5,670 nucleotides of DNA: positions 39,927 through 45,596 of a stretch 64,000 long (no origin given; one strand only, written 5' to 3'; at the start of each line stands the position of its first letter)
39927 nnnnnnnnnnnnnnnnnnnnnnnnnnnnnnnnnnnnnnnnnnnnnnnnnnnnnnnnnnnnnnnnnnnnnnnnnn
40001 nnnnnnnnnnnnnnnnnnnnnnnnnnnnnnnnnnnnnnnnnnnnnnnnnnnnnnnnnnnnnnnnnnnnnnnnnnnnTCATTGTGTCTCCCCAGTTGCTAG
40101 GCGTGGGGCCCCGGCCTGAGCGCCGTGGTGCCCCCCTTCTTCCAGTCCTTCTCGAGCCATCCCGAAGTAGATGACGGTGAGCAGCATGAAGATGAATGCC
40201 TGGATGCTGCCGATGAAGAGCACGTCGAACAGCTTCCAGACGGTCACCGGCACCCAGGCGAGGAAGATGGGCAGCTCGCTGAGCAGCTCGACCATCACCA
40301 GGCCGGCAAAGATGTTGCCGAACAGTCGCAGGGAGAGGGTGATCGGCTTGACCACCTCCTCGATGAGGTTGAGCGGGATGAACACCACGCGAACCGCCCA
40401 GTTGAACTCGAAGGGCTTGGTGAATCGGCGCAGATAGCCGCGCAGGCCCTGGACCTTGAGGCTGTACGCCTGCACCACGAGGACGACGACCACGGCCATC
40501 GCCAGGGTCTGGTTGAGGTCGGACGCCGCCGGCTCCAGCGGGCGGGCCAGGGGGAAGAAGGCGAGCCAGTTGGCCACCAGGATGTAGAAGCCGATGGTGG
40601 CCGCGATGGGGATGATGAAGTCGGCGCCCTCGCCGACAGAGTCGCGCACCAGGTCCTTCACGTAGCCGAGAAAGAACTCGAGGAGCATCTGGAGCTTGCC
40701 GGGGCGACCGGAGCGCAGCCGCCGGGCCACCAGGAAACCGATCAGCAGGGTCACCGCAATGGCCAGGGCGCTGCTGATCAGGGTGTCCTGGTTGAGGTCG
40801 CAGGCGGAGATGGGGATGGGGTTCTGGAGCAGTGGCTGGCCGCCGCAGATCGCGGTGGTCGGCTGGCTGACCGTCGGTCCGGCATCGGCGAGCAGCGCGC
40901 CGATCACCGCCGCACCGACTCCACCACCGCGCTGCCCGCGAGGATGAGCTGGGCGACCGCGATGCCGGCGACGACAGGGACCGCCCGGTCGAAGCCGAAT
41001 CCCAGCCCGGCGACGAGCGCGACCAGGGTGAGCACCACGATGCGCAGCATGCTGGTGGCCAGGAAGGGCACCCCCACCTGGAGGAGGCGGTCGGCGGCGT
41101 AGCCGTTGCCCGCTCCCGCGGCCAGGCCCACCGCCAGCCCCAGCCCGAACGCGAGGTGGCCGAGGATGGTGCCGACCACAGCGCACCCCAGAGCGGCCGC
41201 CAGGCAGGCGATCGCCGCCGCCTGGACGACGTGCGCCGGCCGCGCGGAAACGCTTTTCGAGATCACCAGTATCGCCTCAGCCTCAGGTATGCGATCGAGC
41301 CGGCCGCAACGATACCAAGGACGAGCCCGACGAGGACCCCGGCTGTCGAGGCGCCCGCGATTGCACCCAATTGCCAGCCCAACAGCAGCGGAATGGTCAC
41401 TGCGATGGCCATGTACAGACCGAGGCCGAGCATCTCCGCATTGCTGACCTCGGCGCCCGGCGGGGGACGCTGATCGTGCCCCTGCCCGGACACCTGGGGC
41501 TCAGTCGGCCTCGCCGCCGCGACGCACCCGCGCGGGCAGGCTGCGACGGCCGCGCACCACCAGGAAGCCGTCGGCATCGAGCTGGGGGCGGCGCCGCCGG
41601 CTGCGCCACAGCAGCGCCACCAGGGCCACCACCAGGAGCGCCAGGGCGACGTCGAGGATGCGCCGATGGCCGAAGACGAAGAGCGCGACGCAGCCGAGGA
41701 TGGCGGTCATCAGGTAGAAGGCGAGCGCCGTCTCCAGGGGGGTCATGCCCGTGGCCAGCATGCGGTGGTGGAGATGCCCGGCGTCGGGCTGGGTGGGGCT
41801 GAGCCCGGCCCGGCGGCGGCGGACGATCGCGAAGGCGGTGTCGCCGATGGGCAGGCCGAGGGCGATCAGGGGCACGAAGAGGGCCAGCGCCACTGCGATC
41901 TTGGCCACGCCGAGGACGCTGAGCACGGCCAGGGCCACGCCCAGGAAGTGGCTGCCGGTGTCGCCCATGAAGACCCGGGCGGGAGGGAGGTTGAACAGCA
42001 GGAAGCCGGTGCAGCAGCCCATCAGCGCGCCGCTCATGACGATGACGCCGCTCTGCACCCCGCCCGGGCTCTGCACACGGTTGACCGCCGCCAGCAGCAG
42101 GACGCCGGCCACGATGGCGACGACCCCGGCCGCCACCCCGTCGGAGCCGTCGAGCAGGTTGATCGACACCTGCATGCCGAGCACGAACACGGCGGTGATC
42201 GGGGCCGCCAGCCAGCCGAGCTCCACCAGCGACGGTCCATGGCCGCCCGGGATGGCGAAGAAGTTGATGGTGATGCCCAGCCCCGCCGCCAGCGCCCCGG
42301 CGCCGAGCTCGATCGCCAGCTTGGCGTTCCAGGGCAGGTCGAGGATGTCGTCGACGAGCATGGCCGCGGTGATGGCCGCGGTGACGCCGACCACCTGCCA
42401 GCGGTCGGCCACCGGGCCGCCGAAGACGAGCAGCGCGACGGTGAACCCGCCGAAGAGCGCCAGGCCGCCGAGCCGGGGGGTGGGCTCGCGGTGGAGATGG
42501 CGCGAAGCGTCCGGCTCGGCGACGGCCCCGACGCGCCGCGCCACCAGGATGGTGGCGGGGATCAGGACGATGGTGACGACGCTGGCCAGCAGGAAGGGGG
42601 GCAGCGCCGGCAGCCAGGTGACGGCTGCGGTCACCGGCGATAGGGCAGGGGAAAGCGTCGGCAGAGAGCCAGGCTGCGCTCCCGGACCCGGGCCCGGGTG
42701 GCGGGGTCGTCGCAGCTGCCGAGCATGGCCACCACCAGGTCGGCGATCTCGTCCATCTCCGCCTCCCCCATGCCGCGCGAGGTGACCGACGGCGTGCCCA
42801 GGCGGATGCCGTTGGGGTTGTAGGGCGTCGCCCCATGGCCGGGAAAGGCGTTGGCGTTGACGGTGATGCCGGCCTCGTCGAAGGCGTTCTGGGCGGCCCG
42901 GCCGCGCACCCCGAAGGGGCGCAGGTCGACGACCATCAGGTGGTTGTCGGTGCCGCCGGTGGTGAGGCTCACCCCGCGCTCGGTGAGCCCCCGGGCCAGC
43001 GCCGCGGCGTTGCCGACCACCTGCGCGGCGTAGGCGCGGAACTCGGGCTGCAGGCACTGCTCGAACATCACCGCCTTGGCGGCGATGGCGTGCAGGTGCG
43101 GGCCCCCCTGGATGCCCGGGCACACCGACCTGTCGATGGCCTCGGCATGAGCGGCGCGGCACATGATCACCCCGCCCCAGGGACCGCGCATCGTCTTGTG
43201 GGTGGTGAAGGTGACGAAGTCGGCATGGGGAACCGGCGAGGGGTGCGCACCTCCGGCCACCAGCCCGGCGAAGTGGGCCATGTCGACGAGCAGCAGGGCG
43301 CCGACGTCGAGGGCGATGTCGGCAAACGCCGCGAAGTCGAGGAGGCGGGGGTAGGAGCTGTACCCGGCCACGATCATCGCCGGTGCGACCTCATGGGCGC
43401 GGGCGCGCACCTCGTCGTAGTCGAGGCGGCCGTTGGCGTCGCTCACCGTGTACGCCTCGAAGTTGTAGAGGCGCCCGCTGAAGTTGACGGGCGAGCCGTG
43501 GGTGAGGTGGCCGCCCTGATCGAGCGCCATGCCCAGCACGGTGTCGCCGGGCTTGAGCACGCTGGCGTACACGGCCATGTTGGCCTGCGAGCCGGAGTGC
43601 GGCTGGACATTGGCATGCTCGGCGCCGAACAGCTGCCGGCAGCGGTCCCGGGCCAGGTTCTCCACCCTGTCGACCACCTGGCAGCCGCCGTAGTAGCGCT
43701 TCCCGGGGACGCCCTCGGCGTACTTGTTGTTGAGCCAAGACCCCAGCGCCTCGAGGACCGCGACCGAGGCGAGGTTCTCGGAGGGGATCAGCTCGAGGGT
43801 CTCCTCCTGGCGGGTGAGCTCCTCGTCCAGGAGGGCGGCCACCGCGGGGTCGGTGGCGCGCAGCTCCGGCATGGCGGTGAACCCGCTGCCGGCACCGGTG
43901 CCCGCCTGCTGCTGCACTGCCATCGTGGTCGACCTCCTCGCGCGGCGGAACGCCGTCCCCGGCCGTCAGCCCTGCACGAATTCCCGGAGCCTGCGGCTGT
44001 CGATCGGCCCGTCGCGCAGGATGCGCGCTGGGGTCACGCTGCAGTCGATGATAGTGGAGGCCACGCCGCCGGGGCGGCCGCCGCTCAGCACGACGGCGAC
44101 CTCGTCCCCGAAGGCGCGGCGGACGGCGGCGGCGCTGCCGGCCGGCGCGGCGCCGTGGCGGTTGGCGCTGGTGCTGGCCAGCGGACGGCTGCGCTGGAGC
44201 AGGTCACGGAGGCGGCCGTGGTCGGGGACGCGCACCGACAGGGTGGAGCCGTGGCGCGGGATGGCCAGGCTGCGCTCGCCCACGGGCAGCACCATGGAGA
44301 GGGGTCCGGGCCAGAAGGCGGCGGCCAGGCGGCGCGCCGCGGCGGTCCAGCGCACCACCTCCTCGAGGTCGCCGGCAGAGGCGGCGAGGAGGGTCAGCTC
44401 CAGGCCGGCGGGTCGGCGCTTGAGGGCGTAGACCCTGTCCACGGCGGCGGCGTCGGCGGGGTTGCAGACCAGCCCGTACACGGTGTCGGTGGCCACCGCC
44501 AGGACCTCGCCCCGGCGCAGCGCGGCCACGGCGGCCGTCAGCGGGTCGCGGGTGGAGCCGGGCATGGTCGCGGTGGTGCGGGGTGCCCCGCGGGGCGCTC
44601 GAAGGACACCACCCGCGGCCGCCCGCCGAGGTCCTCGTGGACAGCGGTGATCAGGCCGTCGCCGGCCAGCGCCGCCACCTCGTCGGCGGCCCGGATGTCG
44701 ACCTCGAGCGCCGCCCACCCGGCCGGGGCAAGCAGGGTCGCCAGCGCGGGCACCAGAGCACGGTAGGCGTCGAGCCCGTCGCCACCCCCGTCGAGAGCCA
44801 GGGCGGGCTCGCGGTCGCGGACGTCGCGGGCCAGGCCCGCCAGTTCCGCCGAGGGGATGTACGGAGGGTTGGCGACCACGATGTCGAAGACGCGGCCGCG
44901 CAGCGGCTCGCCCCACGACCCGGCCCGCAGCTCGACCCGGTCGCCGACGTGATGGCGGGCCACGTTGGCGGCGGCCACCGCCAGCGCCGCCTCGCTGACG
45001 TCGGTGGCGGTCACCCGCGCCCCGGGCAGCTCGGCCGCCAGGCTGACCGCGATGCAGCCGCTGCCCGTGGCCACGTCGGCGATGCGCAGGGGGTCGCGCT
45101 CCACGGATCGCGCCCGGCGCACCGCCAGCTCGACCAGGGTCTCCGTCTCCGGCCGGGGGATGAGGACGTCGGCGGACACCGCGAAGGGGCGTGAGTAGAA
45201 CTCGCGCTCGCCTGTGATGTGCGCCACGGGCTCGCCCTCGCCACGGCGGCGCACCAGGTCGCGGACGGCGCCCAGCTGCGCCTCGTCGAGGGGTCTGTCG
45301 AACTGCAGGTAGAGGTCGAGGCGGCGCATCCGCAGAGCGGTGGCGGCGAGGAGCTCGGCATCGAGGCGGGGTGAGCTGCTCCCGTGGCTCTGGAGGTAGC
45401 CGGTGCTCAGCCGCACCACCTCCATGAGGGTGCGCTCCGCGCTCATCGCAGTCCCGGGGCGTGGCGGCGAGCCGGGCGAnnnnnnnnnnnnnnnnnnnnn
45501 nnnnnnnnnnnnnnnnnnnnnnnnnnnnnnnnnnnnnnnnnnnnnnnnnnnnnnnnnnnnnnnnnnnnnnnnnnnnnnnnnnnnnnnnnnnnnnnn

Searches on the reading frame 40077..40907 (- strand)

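Call 39: search_protein_families(library=pfam, proteins=[window:40077-40907:-], max_evalue=0.0001)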
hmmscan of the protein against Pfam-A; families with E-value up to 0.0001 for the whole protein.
window:40077-40907:- (276 aa): 1 family
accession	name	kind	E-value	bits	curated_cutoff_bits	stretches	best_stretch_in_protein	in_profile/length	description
PF00119.25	ATP-synt_A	-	1.2e-46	159.7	33.9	1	45-248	3-216/217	ATP synthase A chain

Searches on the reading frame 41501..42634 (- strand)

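Call 39: search_protein_families(library=pfam, proteins=[window:41501-42634:-], max_evalue=0.0001)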
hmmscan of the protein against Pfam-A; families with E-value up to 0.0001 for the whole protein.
window:41501-42634:- (377 aa): 1 family
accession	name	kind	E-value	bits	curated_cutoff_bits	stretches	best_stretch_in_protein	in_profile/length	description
PF00953.26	Glycos_transf_4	-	7e-29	101.3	27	1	81-242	4-159/160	Glycosyl transferase family 4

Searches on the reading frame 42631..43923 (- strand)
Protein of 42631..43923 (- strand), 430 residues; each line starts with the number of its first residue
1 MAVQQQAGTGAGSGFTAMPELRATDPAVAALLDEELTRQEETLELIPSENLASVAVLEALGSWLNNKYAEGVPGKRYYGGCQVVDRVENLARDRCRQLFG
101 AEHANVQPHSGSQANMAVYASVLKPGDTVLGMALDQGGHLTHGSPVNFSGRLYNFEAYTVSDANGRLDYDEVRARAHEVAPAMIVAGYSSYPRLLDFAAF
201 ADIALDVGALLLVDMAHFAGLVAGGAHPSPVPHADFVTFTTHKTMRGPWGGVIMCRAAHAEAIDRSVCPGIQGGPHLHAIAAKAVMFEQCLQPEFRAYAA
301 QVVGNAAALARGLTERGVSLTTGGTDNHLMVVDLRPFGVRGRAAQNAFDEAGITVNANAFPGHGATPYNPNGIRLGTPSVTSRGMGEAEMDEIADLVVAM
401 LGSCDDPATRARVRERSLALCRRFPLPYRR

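Call 39: search_protein_families(library=pfam, proteins=[window:42631-43923:-], max_evalue=0.0001)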
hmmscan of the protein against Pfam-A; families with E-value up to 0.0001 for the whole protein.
window:42631-43923:- (430 aa): 4 families
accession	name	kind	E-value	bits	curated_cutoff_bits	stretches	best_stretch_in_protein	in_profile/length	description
PF00464.25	SHMT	-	5.9e-145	483.3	27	1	22-396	2-398/399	Serine hydroxymethyltransferase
PF00155.27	Aminotran_1_2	-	1.3e-05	25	19.7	1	93-383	49-352/361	Aminotransferase class I and II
PF00266.25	Aminotran_5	-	6e-05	22.6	21.5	1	56-264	15-222/371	Aminotransferase class-V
PF01212.27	Beta_elim_lyase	-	7.2e-05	22.7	27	0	78-350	28-267/288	Beta-eliminating lyase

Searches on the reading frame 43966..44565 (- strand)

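Call 39: search_protein_families(library=pfam, proteins=[window:43966-44565:-], max_evalue=0.0001)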
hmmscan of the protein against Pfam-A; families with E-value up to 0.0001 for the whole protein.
window:43966-44565:- (199 aa): 1 family
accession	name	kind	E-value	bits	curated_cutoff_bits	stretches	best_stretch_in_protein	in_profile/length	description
PF01300.24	Sua5_yciO_yrdC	-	9.2e-44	149.5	25.1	1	15-186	2-178/178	Telomere recombination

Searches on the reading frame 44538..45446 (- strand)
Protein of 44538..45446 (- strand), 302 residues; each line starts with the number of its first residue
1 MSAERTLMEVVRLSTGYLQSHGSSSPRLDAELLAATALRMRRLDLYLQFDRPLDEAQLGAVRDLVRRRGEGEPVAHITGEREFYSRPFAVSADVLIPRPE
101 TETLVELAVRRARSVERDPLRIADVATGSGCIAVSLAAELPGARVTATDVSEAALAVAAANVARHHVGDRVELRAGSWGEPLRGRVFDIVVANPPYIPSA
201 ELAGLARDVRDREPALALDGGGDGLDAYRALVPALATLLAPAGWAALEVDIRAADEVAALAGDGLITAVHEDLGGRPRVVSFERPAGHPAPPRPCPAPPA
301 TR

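Call 39: search_protein_families(library=pfam, proteins=[window:44538-45446:-], max_evalue=0.0001)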
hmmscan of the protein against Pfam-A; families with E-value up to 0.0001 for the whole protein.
window:44538-45446:- (302 aa): 9 families
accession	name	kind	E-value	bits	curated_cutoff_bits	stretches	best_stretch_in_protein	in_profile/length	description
PF17827.6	PrmC_N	-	1.1e-18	68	23.4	1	11-79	3-71/71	PrmC N-terminal domain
PF05175.20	MTS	-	8.8e-12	45.4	23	1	121-196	34-108/170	Methyltransferase small domain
PF13649.12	Methyltransf_25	-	1.1e-08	36.1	27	1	122-206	1-86/97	Methyltransferase domain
PF06325.19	PrmA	-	4.3e-08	33.5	22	1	117-193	160-233/296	Ribosomal protein L11 methyltransferase (PrmA)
PF08242.18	Methyltransf_12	-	1.9e-07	32.2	30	1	124-193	2-72/98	Methyltransferase domain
PF13847.12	Methyltransf_31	-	5.8e-07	29.7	27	1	120-193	5-81/145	Methyltransferase domain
PF10294.15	Methyltransf_16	-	1e-05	25.8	21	1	112-190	40-124/174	Lysine methyltransferase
PF08241.18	Methyltransf_11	-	1.2e-05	26.3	21.2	1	124-193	2-67/95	Methyltransferase domain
PF12847.13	Methyltransf_18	-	2.4e-05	24.8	27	1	120-189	16-85/151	Methyltransferase domain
